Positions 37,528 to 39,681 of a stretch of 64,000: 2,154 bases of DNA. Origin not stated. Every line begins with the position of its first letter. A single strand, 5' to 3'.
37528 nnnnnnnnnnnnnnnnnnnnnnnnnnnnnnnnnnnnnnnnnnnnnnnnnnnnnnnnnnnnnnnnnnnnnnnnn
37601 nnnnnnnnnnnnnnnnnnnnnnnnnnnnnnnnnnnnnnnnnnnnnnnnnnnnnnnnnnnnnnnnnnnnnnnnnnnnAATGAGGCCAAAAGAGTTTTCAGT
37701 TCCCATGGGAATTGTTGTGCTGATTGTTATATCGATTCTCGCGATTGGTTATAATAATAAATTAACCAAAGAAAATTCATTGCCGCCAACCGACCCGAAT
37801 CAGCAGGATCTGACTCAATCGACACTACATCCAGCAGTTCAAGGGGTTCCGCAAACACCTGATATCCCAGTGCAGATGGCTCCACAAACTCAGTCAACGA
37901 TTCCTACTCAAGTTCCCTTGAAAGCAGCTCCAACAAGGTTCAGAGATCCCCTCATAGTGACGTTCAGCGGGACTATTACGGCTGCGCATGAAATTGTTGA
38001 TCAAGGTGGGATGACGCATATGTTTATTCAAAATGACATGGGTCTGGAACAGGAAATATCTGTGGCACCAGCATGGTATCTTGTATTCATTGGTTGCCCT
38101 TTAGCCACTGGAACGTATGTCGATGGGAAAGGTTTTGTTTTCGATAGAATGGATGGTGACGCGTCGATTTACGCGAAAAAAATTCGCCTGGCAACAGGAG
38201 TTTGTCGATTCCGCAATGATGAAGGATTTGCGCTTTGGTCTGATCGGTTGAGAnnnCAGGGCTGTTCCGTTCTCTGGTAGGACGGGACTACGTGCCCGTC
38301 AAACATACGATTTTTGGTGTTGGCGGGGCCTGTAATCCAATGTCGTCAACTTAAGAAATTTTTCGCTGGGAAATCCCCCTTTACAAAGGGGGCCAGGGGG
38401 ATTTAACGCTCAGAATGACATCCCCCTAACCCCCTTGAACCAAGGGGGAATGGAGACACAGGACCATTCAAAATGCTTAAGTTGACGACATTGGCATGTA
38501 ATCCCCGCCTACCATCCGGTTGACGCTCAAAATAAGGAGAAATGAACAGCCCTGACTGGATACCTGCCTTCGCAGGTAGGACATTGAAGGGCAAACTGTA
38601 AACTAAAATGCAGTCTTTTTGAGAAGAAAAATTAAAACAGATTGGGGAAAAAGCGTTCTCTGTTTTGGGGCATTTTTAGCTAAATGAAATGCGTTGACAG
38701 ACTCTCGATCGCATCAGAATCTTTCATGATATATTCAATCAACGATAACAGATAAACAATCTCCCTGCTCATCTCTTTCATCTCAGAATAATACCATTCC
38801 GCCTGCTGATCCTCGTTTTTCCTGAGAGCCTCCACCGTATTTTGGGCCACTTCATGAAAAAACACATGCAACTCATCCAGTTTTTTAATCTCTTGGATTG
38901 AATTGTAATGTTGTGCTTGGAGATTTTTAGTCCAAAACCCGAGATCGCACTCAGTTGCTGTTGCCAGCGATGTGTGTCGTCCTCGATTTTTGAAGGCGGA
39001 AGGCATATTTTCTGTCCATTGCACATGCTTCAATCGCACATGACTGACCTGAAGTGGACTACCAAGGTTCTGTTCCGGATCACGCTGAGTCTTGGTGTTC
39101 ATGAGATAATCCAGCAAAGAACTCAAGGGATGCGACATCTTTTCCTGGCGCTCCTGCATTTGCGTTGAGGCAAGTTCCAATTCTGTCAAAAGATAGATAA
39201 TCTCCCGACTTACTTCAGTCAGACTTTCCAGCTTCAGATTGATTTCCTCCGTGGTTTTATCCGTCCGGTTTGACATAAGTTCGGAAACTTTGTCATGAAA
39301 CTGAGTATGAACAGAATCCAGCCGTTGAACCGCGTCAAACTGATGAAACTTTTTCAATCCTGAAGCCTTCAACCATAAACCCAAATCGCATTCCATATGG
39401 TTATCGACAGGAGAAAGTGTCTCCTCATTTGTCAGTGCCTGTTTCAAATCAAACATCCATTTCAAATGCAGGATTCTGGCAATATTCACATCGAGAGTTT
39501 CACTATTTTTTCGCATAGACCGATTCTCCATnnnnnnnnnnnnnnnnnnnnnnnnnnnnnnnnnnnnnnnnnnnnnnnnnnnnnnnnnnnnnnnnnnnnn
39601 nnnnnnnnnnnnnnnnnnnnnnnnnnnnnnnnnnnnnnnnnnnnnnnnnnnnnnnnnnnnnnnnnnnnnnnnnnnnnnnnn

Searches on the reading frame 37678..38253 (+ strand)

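Call 11: search_protein_families(library=ncbifam, proteins=[window:37678-38253:+], max_evalue=0.001)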
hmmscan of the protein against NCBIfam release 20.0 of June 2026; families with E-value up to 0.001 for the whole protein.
window:37678-38253:+ (192 aa): 2 families
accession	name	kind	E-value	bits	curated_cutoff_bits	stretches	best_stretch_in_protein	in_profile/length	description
NF040991.1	MamS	equivalog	2.2e-37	129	200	1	8-192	7-186/186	magnetosome protein MamS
NF040996.1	MamX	equivalog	1.7e-08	34.3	400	1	51-188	117-255/264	magnetosome protein MamX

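Call 82: search_protein_families(library=pfam, proteins=[window:37678-38253:+], max_evalue=0.0001)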
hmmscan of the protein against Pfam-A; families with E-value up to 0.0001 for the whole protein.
window:37678-38253:+ (192 aa): 0 families

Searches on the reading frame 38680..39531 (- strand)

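Call 11: search_protein_families(library=ncbifam, proteins=[window:38680-39531:-], max_evalue=0.001)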
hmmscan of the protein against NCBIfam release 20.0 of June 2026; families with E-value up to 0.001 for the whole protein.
window:38680-39531:- (283 aa): 1 family
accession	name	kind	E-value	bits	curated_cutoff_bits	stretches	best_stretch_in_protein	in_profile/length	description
NF007380.0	PRK09894.1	equivalog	3.8e-14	52.7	256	2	7-97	7-101/296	diguanylate cyclase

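Call 67: search_protein_families(library=pfam, proteins=[window:38680-39528:-], max_evalue=0.001)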
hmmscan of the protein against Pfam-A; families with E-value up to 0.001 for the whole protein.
window:38680-39528:- (282 aa): 2 families
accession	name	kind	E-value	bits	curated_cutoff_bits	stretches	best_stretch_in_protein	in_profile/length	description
PF13682.11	CZB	-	4.4e-18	65.8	29.4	2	21-84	1-63/64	Chemoreceptor zinc-binding domain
PF21118.2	DosC_2nd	-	1.9e-06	28.5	31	0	33-116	22-106/110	DosC CZB-like middle domain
